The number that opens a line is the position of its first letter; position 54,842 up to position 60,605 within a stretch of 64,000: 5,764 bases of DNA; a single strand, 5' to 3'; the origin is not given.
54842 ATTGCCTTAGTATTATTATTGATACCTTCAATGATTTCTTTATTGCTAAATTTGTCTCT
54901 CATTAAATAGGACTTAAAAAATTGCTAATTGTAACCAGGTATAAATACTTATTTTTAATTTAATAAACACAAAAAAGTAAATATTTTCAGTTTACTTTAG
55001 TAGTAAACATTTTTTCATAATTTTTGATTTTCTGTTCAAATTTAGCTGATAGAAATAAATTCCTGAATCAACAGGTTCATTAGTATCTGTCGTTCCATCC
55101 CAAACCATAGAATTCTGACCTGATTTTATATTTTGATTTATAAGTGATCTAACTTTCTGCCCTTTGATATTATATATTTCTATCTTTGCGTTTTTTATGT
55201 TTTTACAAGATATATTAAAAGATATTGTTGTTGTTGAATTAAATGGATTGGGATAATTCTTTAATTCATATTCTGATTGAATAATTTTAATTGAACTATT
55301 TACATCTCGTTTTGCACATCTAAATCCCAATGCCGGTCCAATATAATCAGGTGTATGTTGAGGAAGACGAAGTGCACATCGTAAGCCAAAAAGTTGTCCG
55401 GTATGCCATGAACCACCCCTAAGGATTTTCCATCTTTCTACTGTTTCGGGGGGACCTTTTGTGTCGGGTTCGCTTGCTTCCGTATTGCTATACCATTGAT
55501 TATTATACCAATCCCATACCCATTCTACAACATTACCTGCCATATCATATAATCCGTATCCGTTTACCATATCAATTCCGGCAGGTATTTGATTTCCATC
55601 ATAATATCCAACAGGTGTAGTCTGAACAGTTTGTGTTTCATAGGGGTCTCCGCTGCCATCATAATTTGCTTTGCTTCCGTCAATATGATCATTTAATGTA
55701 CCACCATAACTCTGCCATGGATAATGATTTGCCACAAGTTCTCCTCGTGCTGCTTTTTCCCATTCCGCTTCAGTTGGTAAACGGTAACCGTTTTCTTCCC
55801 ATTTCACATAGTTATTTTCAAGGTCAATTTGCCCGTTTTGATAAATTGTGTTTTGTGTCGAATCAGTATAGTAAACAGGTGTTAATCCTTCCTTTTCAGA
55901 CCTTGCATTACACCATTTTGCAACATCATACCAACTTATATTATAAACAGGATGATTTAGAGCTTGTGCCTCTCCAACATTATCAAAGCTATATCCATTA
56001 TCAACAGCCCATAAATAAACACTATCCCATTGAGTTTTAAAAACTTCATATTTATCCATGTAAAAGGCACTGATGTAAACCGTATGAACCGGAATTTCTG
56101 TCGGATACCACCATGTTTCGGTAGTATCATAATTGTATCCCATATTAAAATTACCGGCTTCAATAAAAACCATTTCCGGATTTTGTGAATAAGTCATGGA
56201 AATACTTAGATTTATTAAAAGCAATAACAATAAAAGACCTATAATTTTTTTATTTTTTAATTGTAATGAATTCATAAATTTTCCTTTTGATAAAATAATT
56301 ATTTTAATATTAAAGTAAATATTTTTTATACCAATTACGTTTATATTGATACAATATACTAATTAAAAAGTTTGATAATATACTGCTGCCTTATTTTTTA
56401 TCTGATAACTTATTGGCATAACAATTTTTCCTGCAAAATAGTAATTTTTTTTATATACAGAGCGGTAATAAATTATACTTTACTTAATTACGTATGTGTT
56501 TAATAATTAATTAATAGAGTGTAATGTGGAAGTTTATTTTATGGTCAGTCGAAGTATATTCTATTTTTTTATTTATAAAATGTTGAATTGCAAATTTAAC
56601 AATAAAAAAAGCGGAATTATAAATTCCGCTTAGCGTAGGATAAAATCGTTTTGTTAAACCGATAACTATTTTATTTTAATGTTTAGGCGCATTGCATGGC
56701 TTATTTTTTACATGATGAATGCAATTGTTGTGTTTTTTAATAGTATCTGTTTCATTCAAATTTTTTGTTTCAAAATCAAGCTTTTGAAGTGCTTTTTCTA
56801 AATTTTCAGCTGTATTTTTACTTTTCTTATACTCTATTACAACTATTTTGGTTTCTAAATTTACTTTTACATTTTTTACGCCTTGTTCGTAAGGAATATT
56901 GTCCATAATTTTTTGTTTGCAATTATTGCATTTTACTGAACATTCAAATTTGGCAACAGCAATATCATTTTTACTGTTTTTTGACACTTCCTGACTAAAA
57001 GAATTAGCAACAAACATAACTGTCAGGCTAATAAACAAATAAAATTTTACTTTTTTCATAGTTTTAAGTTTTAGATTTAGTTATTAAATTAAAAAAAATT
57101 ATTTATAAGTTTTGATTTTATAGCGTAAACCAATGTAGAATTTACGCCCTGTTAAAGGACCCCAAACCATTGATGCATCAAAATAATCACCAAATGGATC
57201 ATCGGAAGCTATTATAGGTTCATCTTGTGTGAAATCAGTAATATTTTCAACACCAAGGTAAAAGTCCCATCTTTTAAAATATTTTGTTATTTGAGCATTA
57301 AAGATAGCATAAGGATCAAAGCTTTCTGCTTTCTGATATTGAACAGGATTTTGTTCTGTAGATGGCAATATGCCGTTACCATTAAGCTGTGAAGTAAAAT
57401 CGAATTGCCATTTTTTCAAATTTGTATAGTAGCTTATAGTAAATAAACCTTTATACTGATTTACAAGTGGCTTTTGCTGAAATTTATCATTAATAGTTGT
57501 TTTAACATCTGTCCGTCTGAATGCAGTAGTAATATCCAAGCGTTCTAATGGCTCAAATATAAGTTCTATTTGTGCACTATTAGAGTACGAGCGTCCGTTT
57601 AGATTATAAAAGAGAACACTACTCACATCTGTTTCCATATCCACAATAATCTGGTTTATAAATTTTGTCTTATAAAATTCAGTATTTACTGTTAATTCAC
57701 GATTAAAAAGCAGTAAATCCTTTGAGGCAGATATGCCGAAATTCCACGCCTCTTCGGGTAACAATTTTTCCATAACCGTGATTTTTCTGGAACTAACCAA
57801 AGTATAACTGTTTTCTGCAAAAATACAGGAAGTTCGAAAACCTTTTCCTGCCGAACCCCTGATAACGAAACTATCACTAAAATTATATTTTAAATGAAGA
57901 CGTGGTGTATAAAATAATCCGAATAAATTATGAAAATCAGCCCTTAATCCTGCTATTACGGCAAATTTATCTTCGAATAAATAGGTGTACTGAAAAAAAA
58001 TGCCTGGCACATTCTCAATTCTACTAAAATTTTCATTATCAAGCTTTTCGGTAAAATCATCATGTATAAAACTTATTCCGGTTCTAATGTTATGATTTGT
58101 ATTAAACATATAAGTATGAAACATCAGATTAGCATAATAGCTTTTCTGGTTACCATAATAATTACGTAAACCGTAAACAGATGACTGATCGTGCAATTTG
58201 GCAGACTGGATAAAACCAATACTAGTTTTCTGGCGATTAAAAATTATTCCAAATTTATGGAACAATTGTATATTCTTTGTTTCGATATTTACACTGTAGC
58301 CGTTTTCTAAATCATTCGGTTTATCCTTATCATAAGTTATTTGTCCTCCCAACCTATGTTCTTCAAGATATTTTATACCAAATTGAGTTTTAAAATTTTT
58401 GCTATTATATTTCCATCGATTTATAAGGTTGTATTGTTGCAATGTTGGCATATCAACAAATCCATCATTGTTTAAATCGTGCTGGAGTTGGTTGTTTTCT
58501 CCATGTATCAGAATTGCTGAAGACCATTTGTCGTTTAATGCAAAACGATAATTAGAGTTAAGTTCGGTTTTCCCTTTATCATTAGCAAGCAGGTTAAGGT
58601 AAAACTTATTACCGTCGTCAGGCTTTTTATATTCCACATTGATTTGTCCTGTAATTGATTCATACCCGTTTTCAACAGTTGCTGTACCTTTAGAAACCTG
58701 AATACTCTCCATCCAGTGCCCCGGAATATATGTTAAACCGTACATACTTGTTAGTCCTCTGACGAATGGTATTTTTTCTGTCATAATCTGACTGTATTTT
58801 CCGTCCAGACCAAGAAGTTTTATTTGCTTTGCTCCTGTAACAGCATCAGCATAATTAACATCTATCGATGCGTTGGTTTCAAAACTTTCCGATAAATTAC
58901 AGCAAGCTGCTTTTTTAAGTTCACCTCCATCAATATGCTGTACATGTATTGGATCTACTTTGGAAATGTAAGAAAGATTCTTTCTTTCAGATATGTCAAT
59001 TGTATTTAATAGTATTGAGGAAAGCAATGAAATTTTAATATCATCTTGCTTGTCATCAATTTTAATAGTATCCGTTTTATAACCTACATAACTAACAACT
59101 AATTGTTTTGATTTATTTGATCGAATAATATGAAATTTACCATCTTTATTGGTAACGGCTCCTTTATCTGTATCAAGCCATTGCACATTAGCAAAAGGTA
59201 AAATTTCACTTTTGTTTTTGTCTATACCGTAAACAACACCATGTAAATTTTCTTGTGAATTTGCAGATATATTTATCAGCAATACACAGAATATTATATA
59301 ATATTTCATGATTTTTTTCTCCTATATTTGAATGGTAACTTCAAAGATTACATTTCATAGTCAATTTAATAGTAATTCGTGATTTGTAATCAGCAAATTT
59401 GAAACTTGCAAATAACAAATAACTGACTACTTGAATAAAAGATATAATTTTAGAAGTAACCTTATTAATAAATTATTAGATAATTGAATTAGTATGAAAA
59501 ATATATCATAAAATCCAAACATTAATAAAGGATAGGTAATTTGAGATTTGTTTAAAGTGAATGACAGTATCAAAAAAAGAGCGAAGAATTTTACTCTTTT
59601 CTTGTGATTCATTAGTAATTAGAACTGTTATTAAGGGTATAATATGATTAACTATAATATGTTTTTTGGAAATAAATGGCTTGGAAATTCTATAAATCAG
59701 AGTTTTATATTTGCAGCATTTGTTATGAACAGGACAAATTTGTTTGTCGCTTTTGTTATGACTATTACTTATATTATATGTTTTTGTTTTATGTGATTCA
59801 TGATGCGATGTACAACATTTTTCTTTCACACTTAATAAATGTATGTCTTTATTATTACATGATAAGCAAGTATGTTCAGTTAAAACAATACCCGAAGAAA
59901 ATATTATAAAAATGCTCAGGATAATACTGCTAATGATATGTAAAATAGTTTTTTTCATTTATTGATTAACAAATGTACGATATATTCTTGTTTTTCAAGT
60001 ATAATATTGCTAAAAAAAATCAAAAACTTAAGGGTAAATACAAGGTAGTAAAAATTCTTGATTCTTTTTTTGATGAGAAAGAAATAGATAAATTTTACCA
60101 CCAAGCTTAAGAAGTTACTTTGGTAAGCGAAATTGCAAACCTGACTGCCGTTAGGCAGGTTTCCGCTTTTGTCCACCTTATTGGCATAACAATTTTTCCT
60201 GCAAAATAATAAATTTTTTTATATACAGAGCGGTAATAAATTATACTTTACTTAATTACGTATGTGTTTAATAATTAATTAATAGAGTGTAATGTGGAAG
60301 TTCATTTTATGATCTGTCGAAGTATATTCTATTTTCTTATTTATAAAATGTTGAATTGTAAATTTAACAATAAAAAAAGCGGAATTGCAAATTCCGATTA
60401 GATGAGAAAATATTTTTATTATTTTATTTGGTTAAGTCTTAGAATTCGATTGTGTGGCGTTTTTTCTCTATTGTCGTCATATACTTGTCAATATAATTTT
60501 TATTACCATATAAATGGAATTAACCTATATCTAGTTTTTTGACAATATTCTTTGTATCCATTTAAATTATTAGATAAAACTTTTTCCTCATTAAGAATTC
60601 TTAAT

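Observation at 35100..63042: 27.6-kb co-oriented array of ~13 gene units, each followed by a member of one mosaic repeat superfamily (cassette-array-like)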

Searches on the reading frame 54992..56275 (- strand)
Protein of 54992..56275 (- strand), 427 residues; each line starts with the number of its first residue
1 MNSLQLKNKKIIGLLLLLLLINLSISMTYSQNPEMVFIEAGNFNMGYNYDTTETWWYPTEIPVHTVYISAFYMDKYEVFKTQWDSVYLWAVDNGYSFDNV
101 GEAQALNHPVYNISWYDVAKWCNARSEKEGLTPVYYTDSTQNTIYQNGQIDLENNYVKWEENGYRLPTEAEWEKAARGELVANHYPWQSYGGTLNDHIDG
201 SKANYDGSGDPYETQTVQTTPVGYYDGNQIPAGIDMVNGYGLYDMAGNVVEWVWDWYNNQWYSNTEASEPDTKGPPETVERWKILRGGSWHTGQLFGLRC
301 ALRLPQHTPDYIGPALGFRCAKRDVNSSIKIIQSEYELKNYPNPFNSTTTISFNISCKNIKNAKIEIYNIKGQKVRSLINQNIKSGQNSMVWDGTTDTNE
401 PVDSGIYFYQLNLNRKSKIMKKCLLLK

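Call 9: search_protein_families(library=pfam, proteins=[window:54992-56275:-], max_evalue=0.01)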
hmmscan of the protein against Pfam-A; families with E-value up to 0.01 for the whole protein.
window:54992-56275:- (427 aa): 4 families
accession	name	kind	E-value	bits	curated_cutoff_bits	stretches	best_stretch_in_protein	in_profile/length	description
PF03781.23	FGE-sulfatase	-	2e-52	178.9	23.3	1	31-322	1-255/255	Sulfatase-modifying factor enzyme 1-like domain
PF13860.13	FlgD_ig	-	6.4e-09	36.1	27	1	358-411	20-73/79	FlgD Ig-like domain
PF18962.6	Por_Secre_tail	-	1e-08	35.8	27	1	341-423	2-73/75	Secretion system C-terminal sorting domain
PF13585.12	CHU_C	-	5.4e-08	33.3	27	1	353-422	18-81/86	CHU_C Type IX secretion signal domain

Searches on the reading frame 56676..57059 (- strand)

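Call 9: search_protein_families(library=pfam, proteins=[window:56676-57059:-], max_evalue=0.01)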
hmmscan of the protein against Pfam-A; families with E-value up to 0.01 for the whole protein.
window:56676-57059:- (127 aa): 1 family
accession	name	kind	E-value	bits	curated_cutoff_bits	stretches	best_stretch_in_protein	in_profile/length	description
PF00403.32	HMA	-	2.2e-09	38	24.8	1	42-96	7-61/62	Heavy-metal-associated domain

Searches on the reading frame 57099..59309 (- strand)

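Call 9: search_protein_families(library=pfam, proteins=[window:57099-59309:-], max_evalue=0.01)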
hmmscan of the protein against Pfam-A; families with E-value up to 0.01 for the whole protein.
window:57099-59309:- (736 aa): 4 families
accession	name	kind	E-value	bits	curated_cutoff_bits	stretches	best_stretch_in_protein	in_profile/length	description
PF00593.30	TonB_dep_Rec_b-barrel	-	1.2e-18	68.7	27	1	217-690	11-436/436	TonB dependent receptor-like, beta-barrel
PF13715.12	CarbopepD_reg_2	-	6.1e-15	55.5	32.2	1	29-96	6-77/88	CarboxypepD_reg-like domain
PF07715.20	Plug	-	3e-05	24.9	23.9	1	120-221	6-106/107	TonB-dependent Receptor Plug Domain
PF13620.12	CarboxypepD_reg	-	0.00019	22.1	32.3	1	30-85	8-70/82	Carboxypeptidase regulatory-like domain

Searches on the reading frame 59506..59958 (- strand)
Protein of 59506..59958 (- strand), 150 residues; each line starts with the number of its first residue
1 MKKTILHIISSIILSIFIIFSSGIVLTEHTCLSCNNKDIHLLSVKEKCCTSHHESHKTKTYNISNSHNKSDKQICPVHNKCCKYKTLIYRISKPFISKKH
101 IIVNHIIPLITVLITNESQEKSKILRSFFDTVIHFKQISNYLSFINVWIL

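Call 9: search_protein_families(library=pfam, proteins=[window:59506-59958:-], max_evalue=0.01)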
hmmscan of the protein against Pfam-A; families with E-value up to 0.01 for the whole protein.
window:59506-59958:- (150 aa): 1 family
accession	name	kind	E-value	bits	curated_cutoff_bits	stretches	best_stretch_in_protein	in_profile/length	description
PF13764.11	E3_UbLigase_R4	-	0.0045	15.6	23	1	40-138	188-280/809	E3 ubiquitin-protein ligase UBR4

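Call 67: search_protein_families(library=ncbifam, proteins=[window:59506-59958:-], max_evalue=0.01)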
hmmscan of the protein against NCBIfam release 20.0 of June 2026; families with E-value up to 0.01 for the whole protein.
window:59506-59958:- (150 aa): 0 families

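Call 68: search_protein_families(library=padloc, proteins=[window:59506-59958:-], max_evalue=0.01)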
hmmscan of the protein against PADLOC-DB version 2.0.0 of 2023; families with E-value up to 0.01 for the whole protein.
window:59506-59958:- (150 aa): 0 families

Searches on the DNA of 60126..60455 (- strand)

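Call 111: search_dna_similar(query=window:60126-60455:-, collection=plasmids, mode=distant, max_rows=5)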
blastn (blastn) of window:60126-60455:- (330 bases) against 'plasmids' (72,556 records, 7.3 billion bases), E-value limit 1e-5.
No match.
